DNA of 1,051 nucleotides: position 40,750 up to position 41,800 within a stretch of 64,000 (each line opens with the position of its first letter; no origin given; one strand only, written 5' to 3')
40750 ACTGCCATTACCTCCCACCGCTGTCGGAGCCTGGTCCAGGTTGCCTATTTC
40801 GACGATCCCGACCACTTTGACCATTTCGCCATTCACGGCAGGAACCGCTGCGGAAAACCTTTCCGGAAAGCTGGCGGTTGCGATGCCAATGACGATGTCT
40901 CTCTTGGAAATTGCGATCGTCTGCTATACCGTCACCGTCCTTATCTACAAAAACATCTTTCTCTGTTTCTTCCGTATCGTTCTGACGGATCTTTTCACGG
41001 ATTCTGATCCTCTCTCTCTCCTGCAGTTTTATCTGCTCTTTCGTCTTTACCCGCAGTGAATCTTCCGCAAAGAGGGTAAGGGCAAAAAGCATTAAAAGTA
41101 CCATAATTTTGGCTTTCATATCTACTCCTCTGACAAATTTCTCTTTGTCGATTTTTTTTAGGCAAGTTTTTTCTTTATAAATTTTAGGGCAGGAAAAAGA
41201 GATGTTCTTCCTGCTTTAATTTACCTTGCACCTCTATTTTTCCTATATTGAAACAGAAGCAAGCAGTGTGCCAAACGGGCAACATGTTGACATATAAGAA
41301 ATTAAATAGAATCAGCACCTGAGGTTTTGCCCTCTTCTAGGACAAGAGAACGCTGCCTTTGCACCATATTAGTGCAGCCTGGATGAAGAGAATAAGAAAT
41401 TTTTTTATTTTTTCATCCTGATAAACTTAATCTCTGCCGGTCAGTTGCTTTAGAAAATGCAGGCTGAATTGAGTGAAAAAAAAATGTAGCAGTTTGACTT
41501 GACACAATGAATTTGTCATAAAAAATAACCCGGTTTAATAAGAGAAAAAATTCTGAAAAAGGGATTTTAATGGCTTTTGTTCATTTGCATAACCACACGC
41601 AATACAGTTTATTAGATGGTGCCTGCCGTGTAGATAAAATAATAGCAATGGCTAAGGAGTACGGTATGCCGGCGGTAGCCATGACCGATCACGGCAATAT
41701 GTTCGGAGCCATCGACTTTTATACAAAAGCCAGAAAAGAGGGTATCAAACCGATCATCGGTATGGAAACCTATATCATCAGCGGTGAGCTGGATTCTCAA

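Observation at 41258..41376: Consensus sigma-54 promoter plus an NtrC-like enhancer drive the small-protein/OMP/kinase operon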

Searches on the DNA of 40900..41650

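Call 87: search_rna_families(source=window, start=40900, end=41650, threshold=evalue, max_evalue=1)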
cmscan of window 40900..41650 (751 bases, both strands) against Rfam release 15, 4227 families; matches with E-value up to 1: 1.
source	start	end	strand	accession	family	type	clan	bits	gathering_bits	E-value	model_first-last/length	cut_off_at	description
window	41310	41337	-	RF01119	sR32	Gene; snRNA; snoRNA; CD-box;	-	14.3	40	0.32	31-57/57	no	Small nucleolar RNA sR32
